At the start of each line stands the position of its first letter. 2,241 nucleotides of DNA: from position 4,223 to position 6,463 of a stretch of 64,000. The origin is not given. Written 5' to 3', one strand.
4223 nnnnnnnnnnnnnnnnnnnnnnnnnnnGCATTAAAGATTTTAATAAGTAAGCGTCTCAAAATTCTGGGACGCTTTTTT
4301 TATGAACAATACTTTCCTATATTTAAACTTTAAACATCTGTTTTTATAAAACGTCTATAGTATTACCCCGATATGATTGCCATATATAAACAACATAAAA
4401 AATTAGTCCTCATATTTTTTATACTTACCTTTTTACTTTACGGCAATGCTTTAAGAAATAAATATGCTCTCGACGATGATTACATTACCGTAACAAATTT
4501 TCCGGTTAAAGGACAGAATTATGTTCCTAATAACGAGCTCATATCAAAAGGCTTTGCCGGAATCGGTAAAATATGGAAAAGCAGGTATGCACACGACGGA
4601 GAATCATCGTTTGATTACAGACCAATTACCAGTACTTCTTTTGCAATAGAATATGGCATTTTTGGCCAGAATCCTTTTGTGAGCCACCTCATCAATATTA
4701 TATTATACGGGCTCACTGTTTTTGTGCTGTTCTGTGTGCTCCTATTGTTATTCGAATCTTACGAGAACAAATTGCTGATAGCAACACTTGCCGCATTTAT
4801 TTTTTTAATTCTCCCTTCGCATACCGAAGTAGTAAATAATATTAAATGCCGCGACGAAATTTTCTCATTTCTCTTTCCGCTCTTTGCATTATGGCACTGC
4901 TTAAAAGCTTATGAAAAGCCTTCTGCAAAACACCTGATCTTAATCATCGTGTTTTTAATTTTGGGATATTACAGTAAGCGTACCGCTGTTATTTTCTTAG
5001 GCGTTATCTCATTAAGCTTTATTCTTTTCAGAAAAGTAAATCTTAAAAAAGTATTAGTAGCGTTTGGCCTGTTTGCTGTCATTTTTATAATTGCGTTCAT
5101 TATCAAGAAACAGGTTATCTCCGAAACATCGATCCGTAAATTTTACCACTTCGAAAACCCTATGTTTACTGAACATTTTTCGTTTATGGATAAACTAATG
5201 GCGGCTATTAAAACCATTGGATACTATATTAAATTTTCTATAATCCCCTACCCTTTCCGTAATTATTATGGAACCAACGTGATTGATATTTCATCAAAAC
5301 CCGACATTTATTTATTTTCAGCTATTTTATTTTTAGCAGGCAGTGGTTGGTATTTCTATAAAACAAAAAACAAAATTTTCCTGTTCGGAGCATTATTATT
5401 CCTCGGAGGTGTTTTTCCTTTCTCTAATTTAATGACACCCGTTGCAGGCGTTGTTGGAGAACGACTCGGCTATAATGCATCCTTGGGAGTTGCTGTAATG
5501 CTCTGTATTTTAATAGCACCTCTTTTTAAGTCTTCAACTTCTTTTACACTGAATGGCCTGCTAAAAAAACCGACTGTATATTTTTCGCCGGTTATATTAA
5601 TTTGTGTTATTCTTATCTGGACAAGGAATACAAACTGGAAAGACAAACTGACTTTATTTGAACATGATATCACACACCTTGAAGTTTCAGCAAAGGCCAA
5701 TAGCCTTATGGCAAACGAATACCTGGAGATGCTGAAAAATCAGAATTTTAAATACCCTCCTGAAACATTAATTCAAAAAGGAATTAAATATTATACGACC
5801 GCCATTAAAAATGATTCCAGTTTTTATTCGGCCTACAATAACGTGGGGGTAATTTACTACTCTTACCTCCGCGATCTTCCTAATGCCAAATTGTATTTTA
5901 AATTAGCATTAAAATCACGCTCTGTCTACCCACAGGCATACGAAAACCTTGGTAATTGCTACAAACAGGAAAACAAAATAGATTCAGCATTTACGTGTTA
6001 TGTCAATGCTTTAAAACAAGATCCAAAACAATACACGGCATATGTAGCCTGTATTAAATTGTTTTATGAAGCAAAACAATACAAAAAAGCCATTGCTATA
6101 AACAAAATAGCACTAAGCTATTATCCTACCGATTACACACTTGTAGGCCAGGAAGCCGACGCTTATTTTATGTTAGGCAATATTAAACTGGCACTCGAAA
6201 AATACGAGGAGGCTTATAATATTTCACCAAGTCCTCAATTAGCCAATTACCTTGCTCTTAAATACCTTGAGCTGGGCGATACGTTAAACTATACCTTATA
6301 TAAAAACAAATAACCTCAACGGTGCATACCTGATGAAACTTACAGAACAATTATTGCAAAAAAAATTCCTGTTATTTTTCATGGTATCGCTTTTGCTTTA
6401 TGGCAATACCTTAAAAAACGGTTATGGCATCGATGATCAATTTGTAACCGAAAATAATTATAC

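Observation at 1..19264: Candidate dedicated lipid-linked glycosylation system for giant T9SS surface proteins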

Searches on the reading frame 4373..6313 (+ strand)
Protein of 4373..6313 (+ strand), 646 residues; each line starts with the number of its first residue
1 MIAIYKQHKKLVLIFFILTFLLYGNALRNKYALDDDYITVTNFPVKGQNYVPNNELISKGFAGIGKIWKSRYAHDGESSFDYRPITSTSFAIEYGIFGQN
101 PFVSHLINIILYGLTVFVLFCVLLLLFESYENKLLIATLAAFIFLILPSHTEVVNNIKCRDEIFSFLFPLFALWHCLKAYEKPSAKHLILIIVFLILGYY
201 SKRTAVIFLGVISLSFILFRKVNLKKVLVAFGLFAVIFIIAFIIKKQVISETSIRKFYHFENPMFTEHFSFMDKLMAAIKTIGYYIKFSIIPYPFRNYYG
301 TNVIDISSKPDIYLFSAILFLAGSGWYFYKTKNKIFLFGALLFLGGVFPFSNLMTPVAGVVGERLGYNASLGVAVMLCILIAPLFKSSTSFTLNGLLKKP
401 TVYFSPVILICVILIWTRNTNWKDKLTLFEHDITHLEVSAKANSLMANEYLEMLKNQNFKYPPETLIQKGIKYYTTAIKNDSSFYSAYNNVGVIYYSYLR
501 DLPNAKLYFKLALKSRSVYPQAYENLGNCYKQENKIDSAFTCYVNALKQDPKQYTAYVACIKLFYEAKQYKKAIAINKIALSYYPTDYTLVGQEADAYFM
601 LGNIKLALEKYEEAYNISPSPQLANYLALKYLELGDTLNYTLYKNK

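Call 6: search_protein_families(library=pfam, proteins=[window:4373-6313:+], max_evalue=0.01)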
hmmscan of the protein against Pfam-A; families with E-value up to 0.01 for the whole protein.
window:4373-6313:+ (646 aa): 11 families
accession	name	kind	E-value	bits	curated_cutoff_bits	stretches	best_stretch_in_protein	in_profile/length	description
PF07719.23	TPR_2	-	7.2e-10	38.7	27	2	520-552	1-33/34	Tetratricopeptide repeat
PF00515.34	TPR_1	-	2.1e-08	34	27.8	1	521-552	2-33/34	Tetratricopeptide repeat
PF13414.12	TPR_11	-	5.4e-08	32.8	26.8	1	527-560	1-34/42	TPR repeat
PF13181.12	TPR_8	-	1e-07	32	25.7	1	521-552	2-33/34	Tetratricopeptide repeat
PF13231.12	PMT_2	-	9.6e-07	29.6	26.1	1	94-240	14-155/160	Dolichyl-phosphate-mannose-protein mannosyltransferase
PF13432.12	TPR_16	-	9.6e-07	29.6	32.7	0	532-583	9-60/65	Tetratricopeptide repeat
PF14559.12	TPR_19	-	2.5e-05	25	25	1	532-586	3-57/68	Tetratricopeptide repeat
PF13428.12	TPR_14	-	8.8e-05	23.3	23.5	0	520-560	1-41/44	Tetratricopeptide repeat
PF13424.12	TPR_12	-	0.0002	21.9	30.1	0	595-617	52-74/77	Tetratricopeptide repeat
PF13431.12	TPR_17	-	0.0033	18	24.4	0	595-614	13-32/34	Tetratricopeptide repeat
PF11264.13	ThylakoidFormat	-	0.0066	16.6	27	0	521-572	53-104/216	Thylakoid formation protein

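Call 7: search_protein_families(library=ncbifam, proteins=[window:4373-6313:+], max_evalue=0.001)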
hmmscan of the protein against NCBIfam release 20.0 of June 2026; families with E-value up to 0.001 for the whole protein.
window:4373-6313:+ (646 aa): 8 families
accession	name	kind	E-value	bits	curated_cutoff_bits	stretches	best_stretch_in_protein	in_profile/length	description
TIGR02917.1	PEP_TPR_lipo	equivalog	1.5e-11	43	312.2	1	475-637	591-752/899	XrtA/PEP-CTERM system TPR-repeat protein PrsT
TIGR02521.1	type_IV_pilW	equivalog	1.1e-08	34.9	154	1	468-575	82-190/234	type IV pilus biogenesis/stability protein PilW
NF033762.1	social_mot_Tgl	equivalog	8.7e-07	28.5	225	1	466-572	46-149/252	social motility TPR repeat lipoprotein Tgl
NF047507.1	TPR_BatC_Lepto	exception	3.1e-06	26.8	175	0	515-556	91-132/214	TPR repeat-containing protein BatC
NF033758.1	gliding_GltE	equivalog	3.6e-05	22.9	225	1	472-586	73-186/411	adventurous gliding motility TPR repeat lipoprotein GltE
NF040959.1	MamA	equivalog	0.00042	19.8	200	0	525-620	76-171/204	magnetosome protein MamA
TIGR03939.1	PGA_TPR_OMP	equivalog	0.00053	18.3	366.65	1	515-624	81-192/800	poly-beta-1,6 N-acetyl-D-glucosamine export porin PgaA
NF047371.1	FlcA_CTERM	equivalog_domain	0.00068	18.2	300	1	530-616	165-251/646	periplasmic flagellar collar protein FlcA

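Call 8: find_encoding_contigs(protein=window:4373-6313:+, flank=10000, max_places=6)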
Protein window:4373-6313:+ (646 aa): 1 contig read that carries it; 1 place shown.
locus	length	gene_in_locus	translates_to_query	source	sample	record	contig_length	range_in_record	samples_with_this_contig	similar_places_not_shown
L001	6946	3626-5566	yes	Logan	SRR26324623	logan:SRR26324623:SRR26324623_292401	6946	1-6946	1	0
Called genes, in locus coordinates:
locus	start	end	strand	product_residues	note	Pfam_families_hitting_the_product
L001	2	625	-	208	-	?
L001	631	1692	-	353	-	PF08545:ACP_syn_III, PF08541:ACP_syn_III_C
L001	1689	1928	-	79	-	-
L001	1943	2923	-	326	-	PF08545:ACP_syn_III, PF08541:ACP_syn_III_C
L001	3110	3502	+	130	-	-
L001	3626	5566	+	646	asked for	PF13231:PMT_2 (weak), PF07719:TPR_2 (faint), PF13181:TPR_8 (faint), PF13414:TPR_11 (faint), PF13432:TPR_16 (faint), PF14559:TPR_19 (faint), PF00515:TPR_1 (weak)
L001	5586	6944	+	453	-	?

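Call 9: find_homologous_proteins(query=window:4373-6313:+, max_evalue=0.00001)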
Query window:4373-6313:+ (646 aa): 314 proteins with E <= 0.00001 among 8000 candidates; the best 120 are listed.
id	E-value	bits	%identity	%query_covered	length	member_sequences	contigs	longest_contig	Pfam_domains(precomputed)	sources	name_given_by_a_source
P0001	0.0e+0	1355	92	100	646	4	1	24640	PF14559.13,PF13414.13,PF00515.35,PF13432.13,PF13181.13,PF07719.24,PF13231.13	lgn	-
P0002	1.9e-294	997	66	100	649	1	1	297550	PF14559.13,PF13431.13,PF13414.13,PF00515.35,PF13424.13,PF13432.13,PF13181.13,PF07719.24,PF13231.13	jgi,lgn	jgi:hypothetical protein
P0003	7.7e-282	955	64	100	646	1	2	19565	PF14559.13,PF13431.13,PF13414.13,PF00515.35,PF13424.13,PF13432.13,PF13428.13,PF13181.13,PF07719.24,PF13174.13,PF13231.13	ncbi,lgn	-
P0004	1.5e-281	954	63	100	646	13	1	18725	PF13414.13,PF00515.35,PF13424.13,PF13176.13,PF13432.13,PF13428.13,PF13181.13,PF07719.24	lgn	-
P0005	2.5e-280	950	63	100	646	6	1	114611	PF14559.13,PF13414.13,PF13371.13,PF00515.35,PF13424.13,PF13176.13,PF13432.13,PF13428.13,PF13181.13,PF07719.24,PF13374.13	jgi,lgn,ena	-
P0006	3.9e-278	943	63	100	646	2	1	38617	PF14559.13,PF13431.13,PF13414.13,PF00515.35,PF13424.13,PF13432.13,PF13428.13,PF13181.13,PF07719.24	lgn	-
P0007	9.2e-275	931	62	100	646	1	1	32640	PF14559.13,PF13431.13,PF13414.13,PF13371.13,PF00515.35,PF13424.13,PF13432.13,PF13428.13,PF13181.13,PF07719.24,PF13374.13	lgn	-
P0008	6.3e-274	929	61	100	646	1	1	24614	PF14559.13,PF13431.13,PF13414.13,PF00515.35,PF13424.13,PF13432.13,PF13181.13,PF07719.24,PF13231.13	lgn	-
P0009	1.3e-273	928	62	100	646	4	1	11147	PF13431.13,PF13414.13,PF00515.35,PF13424.13,PF13432.13,PF13428.13,PF07719.24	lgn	-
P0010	7.5e-273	925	61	100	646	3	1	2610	PF13431.13,PF13414.13,PF00515.35,PF13432.13,PF13181.13,PF07719.24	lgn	-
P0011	3.3e-270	916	62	100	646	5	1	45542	PF14559.13,PF13431.13,PF13414.13,PF13371.13,PF00515.35,PF13424.13,PF13432.13,PF13428.13,PF13181.13,PF07719.24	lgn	-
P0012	1.2e-261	888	60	100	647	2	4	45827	PF14559.13,PF13431.13,PF13414.13,PF00515.35,PF13432.13,PF13428.13,PF07719.24,PF13231.13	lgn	-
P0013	1.4e-243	828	56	100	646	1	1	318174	PF14559.13,PF13414.13,PF00515.35,PF13424.13,PF13181.13,PF07719.24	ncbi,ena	-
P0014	1.6e-234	799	54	100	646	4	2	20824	PF14559.13,PF13431.13,PF13414.13,PF00515.35,PF13424.13,PF13428.13,PF13181.13,PF07719.24,PF13174.13,PF13231.13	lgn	-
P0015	6.8e-234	796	54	100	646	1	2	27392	PF13431.13,PF13414.13,PF00515.35,PF13424.13,PF13181.13,PF07719.24,PF13231.13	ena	-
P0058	9.7e-212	723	52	99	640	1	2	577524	PF00515.35,PF13424.13,PF13181.13,PF07719.24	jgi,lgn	-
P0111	1.1e-172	594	46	97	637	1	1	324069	PF00515.35,PF13424.13,PF13432.13,PF13428.13,PF13181.13,PF07719.24,PF13231.13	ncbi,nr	ncbi:MAG: hypothetical protein JST26_14560 [Bacteroidetes bacterium]|nr:hypothetical protein [Bacter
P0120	3.4e-158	546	42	97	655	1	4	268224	PF00515.35,PF13181.13,PF07719.24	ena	-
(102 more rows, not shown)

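Call 10: find_encoding_contigs(protein=P0001, flank=10000, max_places=3)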
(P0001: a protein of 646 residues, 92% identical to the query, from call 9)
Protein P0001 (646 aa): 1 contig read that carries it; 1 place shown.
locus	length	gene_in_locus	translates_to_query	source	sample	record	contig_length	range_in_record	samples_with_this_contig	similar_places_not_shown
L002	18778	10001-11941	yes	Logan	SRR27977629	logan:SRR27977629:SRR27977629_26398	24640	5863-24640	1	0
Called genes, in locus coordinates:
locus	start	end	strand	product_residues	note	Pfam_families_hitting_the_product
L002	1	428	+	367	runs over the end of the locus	PF00685:Sulfotransfer_1, PF13469:Sulfotransfer_3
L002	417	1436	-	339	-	PF00685:Sulfotransfer_1, PF13469:Sulfotransfer_3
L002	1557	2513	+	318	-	PF13469:Sulfotransfer_3, PF00685:Sulfotransfer_1 (weak)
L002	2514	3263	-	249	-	PF05118:Asp_Arg_Hydrox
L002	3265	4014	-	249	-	PF05118:Asp_Arg_Hydrox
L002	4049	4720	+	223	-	PF05118:Asp_Arg_Hydrox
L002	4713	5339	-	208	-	PF13302:Acetyltransf_3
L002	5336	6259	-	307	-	PF00535:Glycos_transf_2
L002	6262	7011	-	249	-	PF00106:adh_short, PF08659:KR, PF23441:SDR, PF01370:Epimerase (weak), PF13561:adh_short_C2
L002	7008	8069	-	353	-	PF08545:ACP_syn_III, PF08541:ACP_syn_III_C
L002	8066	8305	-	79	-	-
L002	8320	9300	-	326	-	PF08545:ACP_syn_III, PF08541:ACP_syn_III_C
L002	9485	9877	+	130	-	-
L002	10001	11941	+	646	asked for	PF13231:PMT_2 (weak), PF07719:TPR_2 (faint), PF13181:TPR_8 (faint), PF13414:TPR_11 (faint), PF13432:TPR_16 (faint), PF14559:TPR_19 (faint), PF00515:TPR_1 (weak)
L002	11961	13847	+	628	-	PF13231:PMT_2 (weak), PF23914:TPR_CcmH_CycH (faint), PF00515:TPR_1 (faint), PF07719:TPR_2 (faint), PF13181:TPR_8 (faint), PF13414:TPR_11 (faint), PF13431:TPR_17 (faint), PF14559:TPR_19, +1 more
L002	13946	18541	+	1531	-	PF26766:Choice_anch_L, PF00801:PKD (weak), PF18911:PKD_4, PF13585:CHU_C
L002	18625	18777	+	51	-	?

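Call 11: find_encoding_contigs(protein=P0002, flank=10000, max_places=3)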
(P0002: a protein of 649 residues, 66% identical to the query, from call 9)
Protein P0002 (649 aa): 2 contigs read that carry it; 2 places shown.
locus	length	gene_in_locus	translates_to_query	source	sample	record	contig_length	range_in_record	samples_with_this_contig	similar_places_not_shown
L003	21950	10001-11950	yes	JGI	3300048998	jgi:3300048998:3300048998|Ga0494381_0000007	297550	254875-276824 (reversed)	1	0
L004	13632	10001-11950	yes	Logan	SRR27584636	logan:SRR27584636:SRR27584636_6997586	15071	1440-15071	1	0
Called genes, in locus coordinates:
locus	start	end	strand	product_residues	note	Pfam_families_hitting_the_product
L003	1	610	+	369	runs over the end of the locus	PF00685:Sulfotransfer_1, PF13469:Sulfotransfer_3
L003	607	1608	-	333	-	PF00685:Sulfotransfer_1, PF13469:Sulfotransfer_3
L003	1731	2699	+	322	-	PF13469:Sulfotransfer_3, PF00685:Sulfotransfer_1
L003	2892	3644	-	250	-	PF05118:Asp_Arg_Hydrox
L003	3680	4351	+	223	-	PF05118:Asp_Arg_Hydrox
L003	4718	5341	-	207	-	PF13302:Acetyltransf_3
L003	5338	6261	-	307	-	PF00535:Glycos_transf_2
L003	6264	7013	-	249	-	PF00106:adh_short, PF08659:KR (weak), PF23441:SDR, PF13561:adh_short_C2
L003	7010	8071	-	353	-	PF08545:ACP_syn_III, PF08541:ACP_syn_III_C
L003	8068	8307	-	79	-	-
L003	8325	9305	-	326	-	PF08545:ACP_syn_III, PF08541:ACP_syn_III_C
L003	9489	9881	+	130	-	-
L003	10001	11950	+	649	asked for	PF13231:PMT_2 (weak), PF13181:TPR_8 (faint), PF13424:TPR_12 (faint), PF13414:TPR_11 (faint), PF13431:TPR_17 (faint), PF13432:TPR_16 (faint), PF00515:TPR_1 (weak), PF07719:TPR_2 (weak), +1 more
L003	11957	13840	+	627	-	PF23914:TPR_CcmH_CycH (faint), PF00515:TPR_1 (faint), PF07719:TPR_2 (faint), PF13181:TPR_8 (faint), PF13414:TPR_11 (faint), PF13428:TPR_14 (faint), PF13431:TPR_17 (faint), PF14559:TPR_19, +1 more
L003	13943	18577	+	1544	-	PF26766:Choice_anch_L, PF19081:Ig_7 (weak), PF00801:PKD (weak), PF18911:PKD_4, PF13585:CHU_C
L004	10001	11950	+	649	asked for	PF13231:PMT_2 (weak), PF13181:TPR_8 (faint), PF13424:TPR_12 (faint), PF13414:TPR_11 (faint), PF13431:TPR_17 (faint), PF13432:TPR_16 (faint), PF00515:TPR_1 (weak), PF07719:TPR_2 (weak), +1 more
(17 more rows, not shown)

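Call 13: find_encoding_contigs(protein=P0013, flank=10000, max_places=2)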
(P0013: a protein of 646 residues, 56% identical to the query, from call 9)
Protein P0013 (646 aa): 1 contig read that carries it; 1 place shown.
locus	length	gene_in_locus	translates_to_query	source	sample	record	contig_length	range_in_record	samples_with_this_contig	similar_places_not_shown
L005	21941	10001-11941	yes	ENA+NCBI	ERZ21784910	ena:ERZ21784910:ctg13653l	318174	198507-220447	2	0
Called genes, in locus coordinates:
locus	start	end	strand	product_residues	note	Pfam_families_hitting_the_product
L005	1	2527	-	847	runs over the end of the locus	-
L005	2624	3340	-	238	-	PF05118:Asp_Arg_Hydrox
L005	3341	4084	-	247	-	PF05118:Asp_Arg_Hydrox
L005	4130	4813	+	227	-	PF05118:Asp_Arg_Hydrox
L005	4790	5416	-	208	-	PF13302:Acetyltransf_3 (weak)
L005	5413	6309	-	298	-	PF00535:Glycos_transf_2, PF10111:Glyco_tranf_2_2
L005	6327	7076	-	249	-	PF00106:adh_short, PF01370:Epimerase, PF08659:KR, PF13561:adh_short_C2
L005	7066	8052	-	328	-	PF08545:ACP_syn_III, PF08541:ACP_syn_III_C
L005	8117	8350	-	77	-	-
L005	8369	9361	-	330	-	PF08392:FAE1_CUT1_RppA (weak), PF08545:ACP_syn_III, PF08541:ACP_syn_III_C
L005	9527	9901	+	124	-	-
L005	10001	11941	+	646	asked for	PF13424:TPR_12 (faint), PF07719:TPR_2 (faint), PF13181:TPR_8 (faint), PF13414:TPR_11 (faint), PF14559:TPR_19 (faint), PF00515:TPR_1 (weak)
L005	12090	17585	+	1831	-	PF19081:Ig_7, PF18911:PKD_4, PF00801:PKD (weak), PF13585:CHU_C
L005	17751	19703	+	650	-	PF13431:TPR_17 (faint), PF07719:TPR_2 (faint), PF13181:TPR_8 (faint), PF14559:TPR_19 (weak)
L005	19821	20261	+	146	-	-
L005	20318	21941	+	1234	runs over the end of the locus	PF19408:PKD_6, PF19081:Ig_7, PF00801:PKD, PF18911:PKD_4, PF13585:CHU_C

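Call 14: find_encoding_contigs(protein=P0058, flank=10000, max_places=2)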
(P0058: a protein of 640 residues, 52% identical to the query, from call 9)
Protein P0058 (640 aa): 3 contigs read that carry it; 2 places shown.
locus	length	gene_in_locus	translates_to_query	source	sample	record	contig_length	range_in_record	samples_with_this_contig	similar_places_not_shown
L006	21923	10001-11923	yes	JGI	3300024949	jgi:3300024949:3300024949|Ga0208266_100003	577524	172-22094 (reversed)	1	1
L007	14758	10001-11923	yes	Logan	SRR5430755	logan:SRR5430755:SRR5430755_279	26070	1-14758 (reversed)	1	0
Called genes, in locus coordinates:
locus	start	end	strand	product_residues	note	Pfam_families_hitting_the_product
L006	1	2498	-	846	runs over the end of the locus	-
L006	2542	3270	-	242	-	PF05118:Asp_Arg_Hydrox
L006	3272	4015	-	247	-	PF05118:Asp_Arg_Hydrox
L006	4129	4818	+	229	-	PF05118:Asp_Arg_Hydrox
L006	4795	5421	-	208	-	PF13302:Acetyltransf_3 (weak)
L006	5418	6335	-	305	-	PF00535:Glycos_transf_2, PF10111:Glyco_tranf_2_2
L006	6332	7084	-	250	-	PF23441:SDR (faint), PF00106:adh_short, PF01370:Epimerase (weak), PF08659:KR, PF13561:adh_short_C2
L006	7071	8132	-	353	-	PF08545:ACP_syn_III, PF08541:ACP_syn_III_C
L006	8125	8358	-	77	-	-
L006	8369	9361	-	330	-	PF08392:FAE1_CUT1_RppA (weak), PF08545:ACP_syn_III, PF08541:ACP_syn_III_C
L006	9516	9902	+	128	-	-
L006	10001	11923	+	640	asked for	PF00515:TPR_1 (faint), PF07719:TPR_2 (faint), PF13181:TPR_8 (faint), PF13424:TPR_12 (faint)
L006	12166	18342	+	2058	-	-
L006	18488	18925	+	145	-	-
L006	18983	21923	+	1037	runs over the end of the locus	?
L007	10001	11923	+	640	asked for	PF00515:TPR_1 (faint), PF07719:TPR_2 (faint), PF13181:TPR_8 (faint), PF13424:TPR_12 (faint)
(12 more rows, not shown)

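Call 15: find_encoding_contigs(protein=P0111, flank=10000, max_places=2)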
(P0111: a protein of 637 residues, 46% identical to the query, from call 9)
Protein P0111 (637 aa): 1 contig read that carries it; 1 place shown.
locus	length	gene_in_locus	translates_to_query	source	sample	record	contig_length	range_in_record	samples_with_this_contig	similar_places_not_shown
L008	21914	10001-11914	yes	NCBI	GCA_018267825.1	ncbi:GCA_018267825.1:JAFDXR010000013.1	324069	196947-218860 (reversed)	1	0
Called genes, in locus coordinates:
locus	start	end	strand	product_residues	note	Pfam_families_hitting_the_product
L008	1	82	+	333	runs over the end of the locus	PF00685:Sulfotransfer_1, PF13469:Sulfotransfer_3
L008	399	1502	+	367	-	PF03062:MBOAT, PF13813:MBOAT_2 (weak)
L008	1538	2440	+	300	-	-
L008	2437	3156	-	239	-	PF05118:Asp_Arg_Hydrox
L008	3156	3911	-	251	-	PF05118:Asp_Arg_Hydrox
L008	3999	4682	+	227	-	PF05118:Asp_Arg_Hydrox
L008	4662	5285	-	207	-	PF13302:Acetyltransf_3 (weak)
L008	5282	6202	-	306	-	PF00535:Glycos_transf_2, PF10111:Glyco_tranf_2_2 (weak)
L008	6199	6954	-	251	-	PF00106:adh_short, PF01370:Epimerase, PF08659:KR, PF13561:adh_short_C2, PF23441:SDR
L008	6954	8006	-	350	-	PF08545:ACP_syn_III, PF08541:ACP_syn_III_C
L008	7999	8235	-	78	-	-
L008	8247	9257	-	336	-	PF08545:ACP_syn_III, PF08541:ACP_syn_III_C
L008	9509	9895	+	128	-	-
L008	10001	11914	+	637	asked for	PF13231:PMT_2 (weak), PF07719:TPR_2 (faint), PF13181:TPR_8 (faint), PF13424:TPR_12 (faint), PF13428:TPR_14 (faint), PF13432:TPR_16 (faint), PF00515:TPR_1 (weak)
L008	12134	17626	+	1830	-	-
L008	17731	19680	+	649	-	PF07719:TPR_2 (faint), PF13181:TPR_8 (faint), PF13424:TPR_12 (faint), PF13428:TPR_14 (faint), PF13432:TPR_16 (faint), PF14559:TPR_19 (faint)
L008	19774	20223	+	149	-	-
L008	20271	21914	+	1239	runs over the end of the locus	PF19408:PKD_6, PF19081:Ig_7, PF13585:CHU_C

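Call 16: find_encoding_contigs(protein=P0120, flank=10000, max_places=2)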
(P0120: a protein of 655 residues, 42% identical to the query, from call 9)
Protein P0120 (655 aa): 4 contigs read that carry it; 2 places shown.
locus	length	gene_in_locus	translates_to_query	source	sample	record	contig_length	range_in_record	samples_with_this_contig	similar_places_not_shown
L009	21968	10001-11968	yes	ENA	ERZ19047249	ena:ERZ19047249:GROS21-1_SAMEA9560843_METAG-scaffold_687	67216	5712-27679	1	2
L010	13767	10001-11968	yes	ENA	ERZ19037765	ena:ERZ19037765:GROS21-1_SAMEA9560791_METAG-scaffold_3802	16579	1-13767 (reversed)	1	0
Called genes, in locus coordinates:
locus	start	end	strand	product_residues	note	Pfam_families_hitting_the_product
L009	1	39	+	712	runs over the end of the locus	PF02897:Peptidase_S9_N, PF00326:Peptidase_S9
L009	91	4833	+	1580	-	PF06739:SBBP (faint), PF13895:Ig_2 (weak), PF19081:Ig_7, PF13585:CHU_C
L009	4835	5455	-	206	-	PF13302:Acetyltransf_3, PF13420:Acetyltransf_4 (weak)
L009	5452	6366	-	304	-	PF00535:Glycos_transf_2, PF10111:Glyco_tranf_2_2 (weak)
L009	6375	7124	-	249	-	PF00106:adh_short, PF08659:KR, PF13561:adh_short_C2, PF23441:SDR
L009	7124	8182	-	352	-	PF08545:ACP_syn_III, PF08541:ACP_syn_III_C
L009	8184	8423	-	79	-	-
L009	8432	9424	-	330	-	PF08392:FAE1_CUT1_RppA (weak), PF08545:ACP_syn_III, PF08541:ACP_syn_III_C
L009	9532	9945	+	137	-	-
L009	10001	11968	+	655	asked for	PF00515:TPR_1 (faint), PF07719:TPR_2 (faint), PF13181:TPR_8 (faint)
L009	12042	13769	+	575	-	PF07690:MFS_1, PF00854:PTR2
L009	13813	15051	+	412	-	PF00180:Iso_dh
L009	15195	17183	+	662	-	PF09113:N-glycanase_C, PF18962:Por_Secre_tail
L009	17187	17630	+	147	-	PF20791:Acyl-ACP_TE_C (faint), PF13279:4HBT_2, PF03061:4HBT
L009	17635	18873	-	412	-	-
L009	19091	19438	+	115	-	-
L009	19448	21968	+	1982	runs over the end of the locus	PF23759:GBD_T9SS_assoc, PF13895:Ig_2 (faint), PF19081:Ig_7, PF18911:PKD_4 (weak), PF13585:CHU_C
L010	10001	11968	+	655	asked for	PF00515:TPR_1 (faint), PF07719:TPR_2 (faint), PF13181:TPR_8 (faint)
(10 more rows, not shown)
